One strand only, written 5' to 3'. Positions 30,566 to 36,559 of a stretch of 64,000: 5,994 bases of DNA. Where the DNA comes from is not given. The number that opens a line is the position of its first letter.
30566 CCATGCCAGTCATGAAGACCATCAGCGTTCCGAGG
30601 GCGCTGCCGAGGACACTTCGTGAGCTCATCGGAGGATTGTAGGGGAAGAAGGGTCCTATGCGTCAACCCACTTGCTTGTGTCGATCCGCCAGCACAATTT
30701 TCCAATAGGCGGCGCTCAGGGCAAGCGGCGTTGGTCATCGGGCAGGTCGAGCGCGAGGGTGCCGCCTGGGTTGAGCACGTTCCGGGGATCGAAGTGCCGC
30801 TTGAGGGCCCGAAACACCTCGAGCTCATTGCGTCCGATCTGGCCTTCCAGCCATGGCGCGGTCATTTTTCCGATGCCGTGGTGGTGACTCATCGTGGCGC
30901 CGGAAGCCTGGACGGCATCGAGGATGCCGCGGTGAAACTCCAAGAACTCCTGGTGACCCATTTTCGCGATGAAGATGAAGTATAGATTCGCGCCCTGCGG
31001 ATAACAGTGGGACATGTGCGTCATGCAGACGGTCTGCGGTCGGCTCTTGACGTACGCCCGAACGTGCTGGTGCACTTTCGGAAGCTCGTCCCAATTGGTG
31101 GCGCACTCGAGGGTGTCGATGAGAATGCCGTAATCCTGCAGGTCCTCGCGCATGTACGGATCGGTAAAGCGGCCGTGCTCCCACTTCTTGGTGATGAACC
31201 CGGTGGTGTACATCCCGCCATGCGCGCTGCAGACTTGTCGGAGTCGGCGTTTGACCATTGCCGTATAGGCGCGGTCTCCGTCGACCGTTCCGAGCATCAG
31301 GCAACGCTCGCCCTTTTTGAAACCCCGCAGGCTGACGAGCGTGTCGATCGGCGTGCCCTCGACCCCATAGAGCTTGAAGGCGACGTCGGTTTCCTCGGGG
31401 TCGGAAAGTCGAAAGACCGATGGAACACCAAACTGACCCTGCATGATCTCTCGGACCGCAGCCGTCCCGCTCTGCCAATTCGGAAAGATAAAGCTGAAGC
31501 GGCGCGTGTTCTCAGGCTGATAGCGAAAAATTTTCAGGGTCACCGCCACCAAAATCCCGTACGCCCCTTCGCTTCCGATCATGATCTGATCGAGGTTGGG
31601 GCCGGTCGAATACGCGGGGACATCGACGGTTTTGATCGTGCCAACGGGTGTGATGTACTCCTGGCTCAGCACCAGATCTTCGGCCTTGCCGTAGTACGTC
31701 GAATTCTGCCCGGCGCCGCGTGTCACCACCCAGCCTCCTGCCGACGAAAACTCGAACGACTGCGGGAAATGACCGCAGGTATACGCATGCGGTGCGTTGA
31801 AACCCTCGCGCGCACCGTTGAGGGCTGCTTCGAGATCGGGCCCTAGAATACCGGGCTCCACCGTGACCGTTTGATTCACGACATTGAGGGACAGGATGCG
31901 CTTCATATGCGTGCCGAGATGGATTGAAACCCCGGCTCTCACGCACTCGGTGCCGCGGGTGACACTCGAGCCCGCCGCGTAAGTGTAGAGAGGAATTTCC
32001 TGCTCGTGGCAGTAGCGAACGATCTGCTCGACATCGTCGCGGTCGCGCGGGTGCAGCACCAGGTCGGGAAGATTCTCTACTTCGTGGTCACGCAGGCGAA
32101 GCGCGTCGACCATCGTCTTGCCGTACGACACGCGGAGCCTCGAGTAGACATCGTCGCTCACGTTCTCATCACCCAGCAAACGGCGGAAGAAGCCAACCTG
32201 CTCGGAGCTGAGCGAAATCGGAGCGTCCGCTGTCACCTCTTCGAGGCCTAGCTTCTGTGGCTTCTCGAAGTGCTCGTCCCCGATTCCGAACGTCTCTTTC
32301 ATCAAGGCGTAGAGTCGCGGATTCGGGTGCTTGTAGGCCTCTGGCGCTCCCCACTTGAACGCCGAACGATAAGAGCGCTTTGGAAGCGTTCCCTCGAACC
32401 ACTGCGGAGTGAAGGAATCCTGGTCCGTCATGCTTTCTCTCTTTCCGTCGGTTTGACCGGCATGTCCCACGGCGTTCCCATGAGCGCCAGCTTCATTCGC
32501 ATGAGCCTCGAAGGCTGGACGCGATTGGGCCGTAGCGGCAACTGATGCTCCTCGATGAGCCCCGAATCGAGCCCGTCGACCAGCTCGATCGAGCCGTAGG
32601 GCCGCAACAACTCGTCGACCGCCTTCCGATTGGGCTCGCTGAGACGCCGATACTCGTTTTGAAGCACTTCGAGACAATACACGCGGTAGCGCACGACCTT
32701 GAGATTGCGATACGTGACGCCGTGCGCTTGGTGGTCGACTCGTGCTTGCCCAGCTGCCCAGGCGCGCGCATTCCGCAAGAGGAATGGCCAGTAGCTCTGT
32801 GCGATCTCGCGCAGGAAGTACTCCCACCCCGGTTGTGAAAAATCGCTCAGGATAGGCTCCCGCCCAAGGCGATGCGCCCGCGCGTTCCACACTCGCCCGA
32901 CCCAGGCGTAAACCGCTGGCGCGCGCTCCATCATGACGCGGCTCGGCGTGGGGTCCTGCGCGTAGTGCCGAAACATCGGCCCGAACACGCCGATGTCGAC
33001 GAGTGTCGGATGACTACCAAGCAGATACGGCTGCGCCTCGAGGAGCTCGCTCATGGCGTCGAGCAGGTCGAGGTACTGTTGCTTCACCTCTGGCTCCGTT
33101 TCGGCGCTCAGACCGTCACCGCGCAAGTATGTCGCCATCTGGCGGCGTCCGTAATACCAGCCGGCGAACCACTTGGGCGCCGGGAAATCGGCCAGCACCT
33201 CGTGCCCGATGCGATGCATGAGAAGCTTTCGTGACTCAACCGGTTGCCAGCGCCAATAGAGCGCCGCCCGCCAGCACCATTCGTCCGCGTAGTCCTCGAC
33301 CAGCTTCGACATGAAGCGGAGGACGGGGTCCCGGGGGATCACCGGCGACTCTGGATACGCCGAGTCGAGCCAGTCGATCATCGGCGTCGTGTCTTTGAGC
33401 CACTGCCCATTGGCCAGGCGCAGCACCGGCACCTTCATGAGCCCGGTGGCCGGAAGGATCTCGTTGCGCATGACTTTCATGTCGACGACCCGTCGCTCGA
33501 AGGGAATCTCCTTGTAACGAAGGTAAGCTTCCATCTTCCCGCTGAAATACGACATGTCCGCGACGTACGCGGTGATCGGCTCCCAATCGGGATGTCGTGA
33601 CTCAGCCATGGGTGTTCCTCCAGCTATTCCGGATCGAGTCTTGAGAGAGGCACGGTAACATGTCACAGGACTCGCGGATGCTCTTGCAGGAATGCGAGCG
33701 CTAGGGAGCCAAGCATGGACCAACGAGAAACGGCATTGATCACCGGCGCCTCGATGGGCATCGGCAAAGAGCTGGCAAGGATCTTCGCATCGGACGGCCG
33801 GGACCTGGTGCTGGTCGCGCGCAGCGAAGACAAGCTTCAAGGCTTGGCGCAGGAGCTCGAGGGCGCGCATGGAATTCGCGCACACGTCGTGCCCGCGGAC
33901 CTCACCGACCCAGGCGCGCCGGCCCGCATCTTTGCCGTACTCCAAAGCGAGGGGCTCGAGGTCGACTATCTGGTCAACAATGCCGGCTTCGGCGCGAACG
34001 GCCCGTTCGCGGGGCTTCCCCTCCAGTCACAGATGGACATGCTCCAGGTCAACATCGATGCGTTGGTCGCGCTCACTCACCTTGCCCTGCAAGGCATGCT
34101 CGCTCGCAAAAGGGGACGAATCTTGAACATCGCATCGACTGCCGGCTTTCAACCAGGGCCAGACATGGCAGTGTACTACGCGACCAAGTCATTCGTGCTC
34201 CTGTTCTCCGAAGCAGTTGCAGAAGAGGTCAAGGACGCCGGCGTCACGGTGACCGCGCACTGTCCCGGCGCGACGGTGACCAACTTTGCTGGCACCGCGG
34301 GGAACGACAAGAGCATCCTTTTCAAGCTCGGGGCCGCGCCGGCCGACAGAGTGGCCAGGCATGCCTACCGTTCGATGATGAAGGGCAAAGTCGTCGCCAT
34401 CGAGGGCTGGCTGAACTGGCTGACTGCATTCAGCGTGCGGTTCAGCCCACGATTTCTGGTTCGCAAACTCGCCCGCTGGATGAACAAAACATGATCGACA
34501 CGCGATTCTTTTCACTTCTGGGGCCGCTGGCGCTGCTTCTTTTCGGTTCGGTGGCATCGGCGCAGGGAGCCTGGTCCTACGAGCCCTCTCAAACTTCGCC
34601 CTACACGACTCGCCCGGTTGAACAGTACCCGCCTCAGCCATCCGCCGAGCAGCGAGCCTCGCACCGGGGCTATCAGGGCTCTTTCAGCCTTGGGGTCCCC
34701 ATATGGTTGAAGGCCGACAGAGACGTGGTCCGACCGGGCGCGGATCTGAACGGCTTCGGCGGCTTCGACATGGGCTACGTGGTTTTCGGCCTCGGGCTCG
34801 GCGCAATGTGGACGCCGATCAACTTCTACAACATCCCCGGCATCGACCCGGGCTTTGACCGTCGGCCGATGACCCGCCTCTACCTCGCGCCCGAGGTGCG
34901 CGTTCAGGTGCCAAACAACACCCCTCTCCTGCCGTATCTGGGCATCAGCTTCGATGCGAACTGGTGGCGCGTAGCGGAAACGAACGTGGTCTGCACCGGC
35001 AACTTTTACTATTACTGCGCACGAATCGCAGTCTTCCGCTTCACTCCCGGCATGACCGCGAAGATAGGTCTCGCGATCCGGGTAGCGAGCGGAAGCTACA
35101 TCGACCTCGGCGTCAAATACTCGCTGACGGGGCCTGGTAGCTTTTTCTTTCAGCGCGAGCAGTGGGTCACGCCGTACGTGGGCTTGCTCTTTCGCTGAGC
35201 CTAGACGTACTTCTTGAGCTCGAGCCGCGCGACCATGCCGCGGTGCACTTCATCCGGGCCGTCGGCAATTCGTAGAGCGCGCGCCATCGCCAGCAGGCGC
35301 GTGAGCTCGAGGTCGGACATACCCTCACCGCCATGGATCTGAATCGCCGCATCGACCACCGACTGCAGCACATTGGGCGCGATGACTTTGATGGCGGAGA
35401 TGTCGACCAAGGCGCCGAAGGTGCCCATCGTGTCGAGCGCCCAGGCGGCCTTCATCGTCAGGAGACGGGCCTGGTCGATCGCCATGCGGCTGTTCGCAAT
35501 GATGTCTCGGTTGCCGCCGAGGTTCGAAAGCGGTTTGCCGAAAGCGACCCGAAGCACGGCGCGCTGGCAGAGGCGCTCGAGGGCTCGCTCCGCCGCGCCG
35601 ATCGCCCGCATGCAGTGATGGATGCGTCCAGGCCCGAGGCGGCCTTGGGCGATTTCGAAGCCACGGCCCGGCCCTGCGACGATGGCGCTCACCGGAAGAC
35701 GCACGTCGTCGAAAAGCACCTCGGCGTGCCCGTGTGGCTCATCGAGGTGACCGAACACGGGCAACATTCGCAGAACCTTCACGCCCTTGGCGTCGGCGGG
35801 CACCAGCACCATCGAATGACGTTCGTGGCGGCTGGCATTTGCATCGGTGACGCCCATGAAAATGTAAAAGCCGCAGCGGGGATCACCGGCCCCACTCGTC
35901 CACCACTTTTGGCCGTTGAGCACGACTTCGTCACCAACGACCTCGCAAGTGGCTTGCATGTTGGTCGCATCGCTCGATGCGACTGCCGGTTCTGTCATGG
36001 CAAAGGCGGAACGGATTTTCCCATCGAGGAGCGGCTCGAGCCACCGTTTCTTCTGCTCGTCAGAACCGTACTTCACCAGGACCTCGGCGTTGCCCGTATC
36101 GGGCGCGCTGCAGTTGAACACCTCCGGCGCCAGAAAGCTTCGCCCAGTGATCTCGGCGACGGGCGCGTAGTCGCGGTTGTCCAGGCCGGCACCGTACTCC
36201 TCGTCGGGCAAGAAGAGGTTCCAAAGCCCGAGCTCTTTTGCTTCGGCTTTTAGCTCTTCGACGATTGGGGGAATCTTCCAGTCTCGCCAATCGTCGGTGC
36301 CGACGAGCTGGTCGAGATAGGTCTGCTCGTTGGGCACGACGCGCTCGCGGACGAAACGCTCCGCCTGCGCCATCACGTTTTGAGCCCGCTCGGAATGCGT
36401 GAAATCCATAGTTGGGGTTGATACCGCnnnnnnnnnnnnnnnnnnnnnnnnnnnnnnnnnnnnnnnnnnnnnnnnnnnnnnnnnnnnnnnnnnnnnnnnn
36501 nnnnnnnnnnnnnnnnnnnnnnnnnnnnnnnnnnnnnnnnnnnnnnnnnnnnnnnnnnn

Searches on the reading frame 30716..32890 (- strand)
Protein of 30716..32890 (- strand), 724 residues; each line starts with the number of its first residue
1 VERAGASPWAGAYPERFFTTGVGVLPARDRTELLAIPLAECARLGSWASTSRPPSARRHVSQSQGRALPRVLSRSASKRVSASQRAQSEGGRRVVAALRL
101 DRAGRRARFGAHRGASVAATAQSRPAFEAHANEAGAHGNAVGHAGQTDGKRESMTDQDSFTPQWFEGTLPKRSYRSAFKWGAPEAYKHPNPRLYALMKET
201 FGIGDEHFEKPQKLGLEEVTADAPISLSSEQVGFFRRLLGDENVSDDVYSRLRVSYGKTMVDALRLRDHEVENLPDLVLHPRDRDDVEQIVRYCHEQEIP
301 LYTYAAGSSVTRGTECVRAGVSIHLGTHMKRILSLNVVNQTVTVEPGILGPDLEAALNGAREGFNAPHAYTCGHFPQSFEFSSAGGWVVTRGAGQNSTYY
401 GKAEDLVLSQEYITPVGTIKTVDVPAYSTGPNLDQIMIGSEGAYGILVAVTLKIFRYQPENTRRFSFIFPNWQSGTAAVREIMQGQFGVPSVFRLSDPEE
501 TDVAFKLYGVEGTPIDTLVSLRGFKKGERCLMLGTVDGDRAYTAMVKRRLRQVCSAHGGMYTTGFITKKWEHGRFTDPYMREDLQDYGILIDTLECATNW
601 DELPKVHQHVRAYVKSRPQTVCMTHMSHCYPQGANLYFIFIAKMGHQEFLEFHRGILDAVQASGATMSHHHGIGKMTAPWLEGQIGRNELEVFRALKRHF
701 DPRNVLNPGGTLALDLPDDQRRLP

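Call 34: search_protein_families(library=pfam, proteins=[window:30716-32890:-], max_evalue=0.001)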
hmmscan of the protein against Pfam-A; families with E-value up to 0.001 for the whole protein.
window:30716-32890:- (724 aa): 2 families
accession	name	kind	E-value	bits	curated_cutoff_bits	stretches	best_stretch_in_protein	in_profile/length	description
PF02913.24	FAD-oxidase_C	-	2.3e-33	116.4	21.2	1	459-709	2-246/248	FAD linked oxidases, C-terminal domain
PF01565.28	FAD_binding_4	-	1.9e-28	99.4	26.4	1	275-422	1-138/139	FAD binding domain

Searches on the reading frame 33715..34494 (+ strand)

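Call 34: search_protein_families(library=pfam, proteins=[window:33715-34494:+], max_evalue=0.001)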
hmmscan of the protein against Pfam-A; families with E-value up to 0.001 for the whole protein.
window:33715-34494:+ (259 aa): 3 families
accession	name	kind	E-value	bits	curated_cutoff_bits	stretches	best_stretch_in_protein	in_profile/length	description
PF00106.31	adh_short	-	1.7e-47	161.9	26.6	1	6-196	2-191/195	short chain dehydrogenase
PF13561.12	adh_short_C2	-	9.7e-30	104.3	27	1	11-210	1-200/236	Enoyl-(Acyl carrier protein) reductase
PF08659.16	KR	-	1.9e-11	44.7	22.6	1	6-177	2-168/180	KR domain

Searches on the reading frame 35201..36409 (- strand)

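Call 34: search_protein_families(library=pfam, proteins=[window:35201-36409:-], max_evalue=0.001)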
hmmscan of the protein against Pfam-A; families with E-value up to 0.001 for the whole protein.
window:35201-36409:- (402 aa): 4 families
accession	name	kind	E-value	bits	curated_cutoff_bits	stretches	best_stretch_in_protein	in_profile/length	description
PF00441.29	Acyl-CoA_dh_1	-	1.9e-33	116.2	22.4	1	248-395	1-147/150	Acyl-CoA dehydrogenase, C-terminal domain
PF02770.24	Acyl-CoA_dh_M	-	4.2e-19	69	33.3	1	135-236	1-97/97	Acyl-CoA dehydrogenase, middle domain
PF02771.21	Acyl-CoA_dh_N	-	4.5e-13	50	22.9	1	7-131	2-113/113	Acyl-CoA dehydrogenase, N-terminal domain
PF08028.16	Acyl-CoA_dh_2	-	7.7e-06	26.7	22.7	1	264-366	2-112/134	Acyl-CoA dehydrogenase, C-terminal domain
